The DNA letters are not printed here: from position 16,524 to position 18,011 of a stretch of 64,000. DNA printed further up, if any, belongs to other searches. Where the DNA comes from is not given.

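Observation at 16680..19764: Candidate sphingoid-base/amino-lipid operon: SPT-like synthase, extended SDR and tandem thioesterase, with no ceramide synthase nearby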

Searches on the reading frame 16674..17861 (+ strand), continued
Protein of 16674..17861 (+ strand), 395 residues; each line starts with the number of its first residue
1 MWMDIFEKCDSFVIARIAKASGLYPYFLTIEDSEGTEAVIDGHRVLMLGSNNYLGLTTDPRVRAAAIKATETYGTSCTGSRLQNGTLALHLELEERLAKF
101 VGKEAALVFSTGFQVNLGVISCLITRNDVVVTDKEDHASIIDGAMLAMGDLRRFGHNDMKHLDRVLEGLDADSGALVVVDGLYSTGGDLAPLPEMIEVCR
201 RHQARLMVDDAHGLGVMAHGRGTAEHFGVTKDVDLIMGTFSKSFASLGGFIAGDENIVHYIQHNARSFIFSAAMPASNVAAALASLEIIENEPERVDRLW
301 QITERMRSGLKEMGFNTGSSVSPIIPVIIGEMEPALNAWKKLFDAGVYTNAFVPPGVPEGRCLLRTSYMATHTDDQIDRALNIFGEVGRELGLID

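Call 80: get_annotated_region(hit=H24, flank=3000)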
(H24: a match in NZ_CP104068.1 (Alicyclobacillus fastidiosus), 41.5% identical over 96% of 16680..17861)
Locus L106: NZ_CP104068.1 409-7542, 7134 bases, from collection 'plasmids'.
description: Alicyclobacillus fastidiosus strain DSM 17978 plasmid unnamed1, complete sequence
organism: Alicyclobacillus fastidiosus (NCBI taxid 392011)
taxonomy: Bacteria; Bacillota; Bacilli; Bacillales; Alicyclobacillaceae; Alicyclobacillus; Alicyclobacillus fastidiosus
host: -; source: cell culture; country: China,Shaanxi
typing (MOB-suite, as given by PLSDB): non-mobilizable
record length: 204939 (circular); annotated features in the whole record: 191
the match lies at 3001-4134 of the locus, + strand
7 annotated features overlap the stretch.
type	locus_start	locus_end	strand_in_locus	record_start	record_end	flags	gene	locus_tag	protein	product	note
CDS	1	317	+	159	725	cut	-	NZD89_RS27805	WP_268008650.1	site-specific integrase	-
CDS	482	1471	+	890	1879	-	bioB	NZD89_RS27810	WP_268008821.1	biotin synthase BioB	GO:0009102 - biotin biosynthetic process [Evidence IEA]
CDS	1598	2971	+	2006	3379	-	bioA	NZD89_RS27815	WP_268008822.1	adenosylmethionine--8-amino-7-oxononanoate transaminase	GO:0009102 - biotin biosynthetic process [Evidence IEA]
CDS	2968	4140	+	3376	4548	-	bioF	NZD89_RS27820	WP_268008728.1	8-amino-7-oxononanoate synthase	GO:0009102 - biotin biosynthetic process [Evidence IEA]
CDS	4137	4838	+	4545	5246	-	bioD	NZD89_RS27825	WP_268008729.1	dethiobiotin synthase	GO:0009102 - biotin biosynthetic process [Evidence IEA]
CDS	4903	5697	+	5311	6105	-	-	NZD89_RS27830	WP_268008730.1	6-carboxyhexanoate--CoA ligase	-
CDS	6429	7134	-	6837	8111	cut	-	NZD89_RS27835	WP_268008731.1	helix-turn-helix transcriptional regulator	-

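Call 81: get_annotated_region(hit=H23, flank=3000)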
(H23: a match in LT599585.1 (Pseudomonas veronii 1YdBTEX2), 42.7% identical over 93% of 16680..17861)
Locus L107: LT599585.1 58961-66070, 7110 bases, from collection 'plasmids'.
description: Pseudomonas veronii 1YdBTEX2 genome assembly, plasmid: PVE_plasmid
organism: Pseudomonas veronii 1YdBTEX2 (NCBI taxid 1295141)
taxonomy: Bacteria; Pseudomonadota; Gammaproteobacteria; Pseudomonadales; Pseudomonadaceae; Pseudomonas; Pseudomonas veronii; Pseudomonas veronii 1YdBTEX2
host: -; source: -; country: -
typing (MOB-suite, as given by PLSDB): non-mobilizable; mating-pair formation MPF_F
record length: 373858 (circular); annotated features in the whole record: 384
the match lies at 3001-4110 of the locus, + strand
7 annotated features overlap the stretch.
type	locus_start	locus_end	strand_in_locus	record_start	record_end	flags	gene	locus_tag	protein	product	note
CDS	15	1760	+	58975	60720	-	-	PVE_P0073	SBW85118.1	hypothetical protein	-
CDS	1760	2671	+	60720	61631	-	-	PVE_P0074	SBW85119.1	hypothetical protein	-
CDS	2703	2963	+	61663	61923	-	-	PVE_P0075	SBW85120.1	hypothetical protein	-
CDS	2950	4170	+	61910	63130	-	-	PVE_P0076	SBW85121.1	8-amino-7-oxononanoate synthase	-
CDS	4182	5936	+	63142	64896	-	-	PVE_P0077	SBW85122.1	hypothetical protein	-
CDS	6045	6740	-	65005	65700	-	-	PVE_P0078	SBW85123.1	hypothetical protein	-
CDS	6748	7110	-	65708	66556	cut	-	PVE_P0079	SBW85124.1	hypothetical protein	-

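Call 82: get_annotated_region(hit=H3, flank=5000)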
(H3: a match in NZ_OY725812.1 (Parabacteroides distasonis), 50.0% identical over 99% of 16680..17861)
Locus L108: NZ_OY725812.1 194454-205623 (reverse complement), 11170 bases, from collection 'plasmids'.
description: Parabacteroides distasonis strain Parabacteroides distasonis TSDC17.2-1.1 plasmid 67, complete sequence
organism: Parabacteroides distasonis (NCBI taxid 823)
taxonomy: Bacteria; Bacteroidota; Bacteroidia; Bacteroidales; Tannerellaceae; Parabacteroides; Parabacteroides distasonis
host: -; source: -; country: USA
typing (MOB-suite, as given by PLSDB): non-mobilizable
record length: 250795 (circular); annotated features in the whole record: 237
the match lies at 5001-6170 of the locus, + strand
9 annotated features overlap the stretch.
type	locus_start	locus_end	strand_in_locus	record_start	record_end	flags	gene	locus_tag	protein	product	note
CDS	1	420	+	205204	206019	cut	-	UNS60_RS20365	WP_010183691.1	sugar phosphate isomerase/epimerase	-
CDS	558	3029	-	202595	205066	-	lon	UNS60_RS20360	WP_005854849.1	endopeptidase La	GO:0006508 - proteolysis [Evidence IEA]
CDS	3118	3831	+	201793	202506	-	-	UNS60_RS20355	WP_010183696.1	methyltransferase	-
CDS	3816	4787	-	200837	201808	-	-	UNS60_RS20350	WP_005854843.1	diacylglycerol kinase family protein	-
CDS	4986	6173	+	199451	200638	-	-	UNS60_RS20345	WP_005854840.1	aminotransferase class I/II-fold pyridoxal phosphate-dependent enzyme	-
CDS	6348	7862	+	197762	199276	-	ricT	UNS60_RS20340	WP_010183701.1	regulatory iron-sulfur-containing complex subunit RicT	-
CDS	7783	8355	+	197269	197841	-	-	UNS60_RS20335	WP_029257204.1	gliding motility lipoprotein GldH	-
CDS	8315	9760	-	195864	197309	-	rodA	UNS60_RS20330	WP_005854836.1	rod shape-determining protein RodA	GO:0008360 - regulation of cell shape [Evidence IEA]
CDS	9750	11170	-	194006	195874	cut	mrdA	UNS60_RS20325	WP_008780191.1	penicillin-binding protein 2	GO:0009252 - peptidoglycan biosynthetic process [Evidence IEA]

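Call 83: get_annotated_region(hit=H5, flank=5000)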
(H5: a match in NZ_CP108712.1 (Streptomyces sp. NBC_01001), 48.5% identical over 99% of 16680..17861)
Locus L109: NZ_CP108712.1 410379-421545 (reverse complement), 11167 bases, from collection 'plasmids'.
description: Streptomyces sp. NBC_01001 plasmid unnamed1, complete sequence
organism: Streptomyces sp. NBC_01001 (NCBI taxid 2903713)
taxonomy: Bacteria; Actinomycetota; Actinomycetes; Kitasatosporales; Streptomycetaceae; Streptomyces; Streptomyces sp. NBC 01001
host: -; source: -; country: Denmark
typing (MOB-suite, as given by PLSDB): mobilizable; relaxase MOBP
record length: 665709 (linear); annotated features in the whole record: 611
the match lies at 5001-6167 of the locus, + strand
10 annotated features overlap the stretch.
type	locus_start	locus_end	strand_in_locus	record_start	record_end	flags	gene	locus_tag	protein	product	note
CDS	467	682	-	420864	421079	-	-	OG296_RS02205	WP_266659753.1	DUF6243 family protein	-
CDS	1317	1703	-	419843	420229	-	-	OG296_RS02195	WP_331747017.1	hypothetical protein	-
CDS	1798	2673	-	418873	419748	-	-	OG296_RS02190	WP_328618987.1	hypothetical protein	-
CDS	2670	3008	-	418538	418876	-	-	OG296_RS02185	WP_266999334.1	PadR family transcriptional regulator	-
CDS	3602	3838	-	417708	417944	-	-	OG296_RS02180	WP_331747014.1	hypothetical protein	-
CDS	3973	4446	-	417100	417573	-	-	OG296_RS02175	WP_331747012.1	hypothetical protein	-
CDS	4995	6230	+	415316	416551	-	-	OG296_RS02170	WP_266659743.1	aminotransferase class I/II-fold pyridoxal phosphate-dependent enzyme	GO:0009058 - biosynthetic process [Evidence IEA]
CDS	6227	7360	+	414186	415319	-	-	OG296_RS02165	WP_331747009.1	GNAT family N-acetyltransferase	-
CDS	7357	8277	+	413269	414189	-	-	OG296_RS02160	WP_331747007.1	NAD-dependent epimerase/dehydratase family protein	-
CDS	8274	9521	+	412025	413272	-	-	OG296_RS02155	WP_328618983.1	condensation domain-containing protein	-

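Call 98: search_protein_families(library=pfam, proteins=[L009:4684-5976:-, L009:3594-4679:-, L009:2438-3589:-, L009:1772-2077:-, L007:5896-6693:-, L009:9442-14346:+], max_evalue=0.00001)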
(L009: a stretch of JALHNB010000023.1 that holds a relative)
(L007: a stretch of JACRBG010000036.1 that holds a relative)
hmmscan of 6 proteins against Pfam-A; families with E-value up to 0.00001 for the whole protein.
L009:4684-5976:- (430 aa): 1 family
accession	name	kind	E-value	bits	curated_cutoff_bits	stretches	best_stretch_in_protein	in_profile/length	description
PF00368.23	HMG-CoA_red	-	1.6e-113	379.9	27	1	17-388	2-368/368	Hydroxymethylglutaryl-coenzyme A reductase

L009:3594-4679:- (361 aa): 1 family
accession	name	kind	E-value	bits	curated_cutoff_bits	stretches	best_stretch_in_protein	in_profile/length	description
PF08541.16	ACP_syn_III_C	-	2.6e-10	40.8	26.6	1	237-314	4-81/90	3-Oxoacyl-[acyl-carrier-protein (ACP)] synthase III C terminal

L009:2438-3589:- (383 aa): 2 families
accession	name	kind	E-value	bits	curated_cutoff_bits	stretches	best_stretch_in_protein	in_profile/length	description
PF22691.2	Thiolase_C_1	-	3.6e-45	153.7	28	1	239-382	2-143/144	Thiolase C-terminal domain-like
PF00108.29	Thiolase_N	-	8.2e-13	48.8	26.4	1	4-188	1-199/260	Thiolase, N-terminal domain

L009:1772-2077:- (101 aa): 1 family
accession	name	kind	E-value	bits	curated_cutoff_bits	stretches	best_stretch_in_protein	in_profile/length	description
PF01796.24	OB_ChsH2_C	-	1.3e-21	76.7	27.1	1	18-77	5-65/65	ChsH2, C-terminal OB-fold domain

L007:5896-6693:- (265 aa): 1 family
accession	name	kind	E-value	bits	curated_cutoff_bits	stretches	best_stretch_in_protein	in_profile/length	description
PF01522.26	Polysacc_deac_1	-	1.7e-29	102.8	23.1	1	103-225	3-121/124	Polysaccharide deacetylase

L009:9442-14346:+ (1634 aa): 2 families
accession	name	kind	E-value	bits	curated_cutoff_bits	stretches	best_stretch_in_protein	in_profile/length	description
PF00873.25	ACR_tran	-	2.1e-117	393.6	28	4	1062-1390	377-710/1021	AcrB/AcrD/AcrF family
PF03176.21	MMPL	-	7.7e-08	32.1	20.5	0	1388-1613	73-296/333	MMPL family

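Call 101: find_encoding_contigs(protein=P0345, flank=6000, max_places=2)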
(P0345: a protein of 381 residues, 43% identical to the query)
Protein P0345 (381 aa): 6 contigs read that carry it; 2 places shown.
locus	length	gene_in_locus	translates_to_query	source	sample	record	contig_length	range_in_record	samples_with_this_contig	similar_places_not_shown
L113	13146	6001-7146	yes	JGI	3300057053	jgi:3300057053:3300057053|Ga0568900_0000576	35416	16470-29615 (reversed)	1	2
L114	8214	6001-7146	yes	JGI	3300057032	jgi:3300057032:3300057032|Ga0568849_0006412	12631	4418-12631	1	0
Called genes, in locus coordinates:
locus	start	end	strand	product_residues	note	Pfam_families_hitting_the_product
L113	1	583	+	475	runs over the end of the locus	PF03816:LytR_cpsA_psr, PF13399:LytR_C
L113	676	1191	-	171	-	PF01569:PAP2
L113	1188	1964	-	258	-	PF12804:NTP_transf_3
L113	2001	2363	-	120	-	PF01035:DNA_binding_1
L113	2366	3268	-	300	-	-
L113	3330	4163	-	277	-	PF02540:NAD_synthase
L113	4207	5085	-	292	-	PF00795:CN_hydrolase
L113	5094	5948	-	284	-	PF01790:LGT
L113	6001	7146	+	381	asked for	PF00583:Acetyltransf_1 (faint)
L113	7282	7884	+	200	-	PF24961:NfeD_membrane, PF01957:NfeD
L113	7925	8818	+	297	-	PF01145:Band_7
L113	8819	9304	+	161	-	PF00583:Acetyltransf_1, PF13673:Acetyltransf_10, PF13508:Acetyltransf_7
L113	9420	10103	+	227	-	PF01281:Ribosomal_L9_N, PF03948:Ribosomal_L9_C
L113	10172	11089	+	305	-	PF12844:HTH_19, PF13413:HTH_25, PF13560:HTH_31 (weak), PF13464:RodZ_C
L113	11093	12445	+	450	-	PF00919:UPF0004, PF04055:Radical_SAM, PF18693:TRAM_2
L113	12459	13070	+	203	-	PF01810:LysE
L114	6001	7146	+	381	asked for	PF00583:Acetyltransf_1 (faint)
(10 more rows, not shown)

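Call 102: find_encoding_contigs(protein=P0346, flank=6000, max_places=2)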
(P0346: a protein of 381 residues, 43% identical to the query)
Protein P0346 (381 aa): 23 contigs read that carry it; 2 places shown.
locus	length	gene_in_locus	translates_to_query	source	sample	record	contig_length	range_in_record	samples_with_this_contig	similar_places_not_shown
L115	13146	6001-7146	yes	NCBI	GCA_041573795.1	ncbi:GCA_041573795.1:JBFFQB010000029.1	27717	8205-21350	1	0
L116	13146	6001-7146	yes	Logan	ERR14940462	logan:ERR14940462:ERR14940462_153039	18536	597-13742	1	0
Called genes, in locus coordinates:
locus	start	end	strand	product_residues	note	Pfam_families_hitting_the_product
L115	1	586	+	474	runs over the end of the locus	PF03816:LytR_cpsA_psr, PF13399:LytR_C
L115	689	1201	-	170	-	PF01569:PAP2, PF14378:PAP2_3 (weak)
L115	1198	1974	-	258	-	PF12804:NTP_transf_3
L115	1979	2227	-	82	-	PF01035:DNA_binding_1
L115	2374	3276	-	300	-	-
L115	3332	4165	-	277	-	PF03054:tRNA_Me_trans (faint), PF02540:NAD_synthase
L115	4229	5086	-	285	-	PF00795:CN_hydrolase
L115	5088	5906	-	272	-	PF01790:LGT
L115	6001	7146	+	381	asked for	PF00583:Acetyltransf_1 (faint)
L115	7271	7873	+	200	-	PF24961:NfeD_membrane, PF01957:NfeD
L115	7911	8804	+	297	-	PF01145:Band_7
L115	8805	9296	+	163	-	PF00583:Acetyltransf_1, PF13673:Acetyltransf_10, PF13508:Acetyltransf_7, PF08445:FR47 (weak)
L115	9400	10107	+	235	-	PF01281:Ribosomal_L9_N, PF03948:Ribosomal_L9_C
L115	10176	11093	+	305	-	PF12844:HTH_19, PF13413:HTH_25, PF13464:RodZ_C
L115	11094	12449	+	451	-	PF00919:UPF0004, PF04055:Radical_SAM, PF18693:TRAM_2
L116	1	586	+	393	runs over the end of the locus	?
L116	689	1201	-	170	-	PF01569:PAP2, PF14378:PAP2_3 (weak)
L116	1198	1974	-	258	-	PF12804:NTP_transf_3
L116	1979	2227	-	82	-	PF01035:DNA_binding_1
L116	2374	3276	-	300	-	-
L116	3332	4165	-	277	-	PF03054:tRNA_Me_trans (faint), PF02540:NAD_synthase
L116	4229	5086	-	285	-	PF00795:CN_hydrolase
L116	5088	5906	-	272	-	PF01790:LGT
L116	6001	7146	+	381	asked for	PF00583:Acetyltransf_1 (faint)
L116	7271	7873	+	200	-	PF24961:NfeD_membrane, PF01957:NfeD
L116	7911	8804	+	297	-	PF01145:Band_7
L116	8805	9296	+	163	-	PF00583:Acetyltransf_1, PF13673:Acetyltransf_10, PF13508:Acetyltransf_7, PF08445:FR47 (weak)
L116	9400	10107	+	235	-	PF01281:Ribosomal_L9_N, PF03948:Ribosomal_L9_C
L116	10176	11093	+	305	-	PF12844:HTH_19, PF13413:HTH_25, PF13464:RodZ_C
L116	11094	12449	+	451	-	PF00919:UPF0004, PF04055:Radical_SAM, PF18693:TRAM_2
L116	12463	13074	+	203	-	PF01810:LysE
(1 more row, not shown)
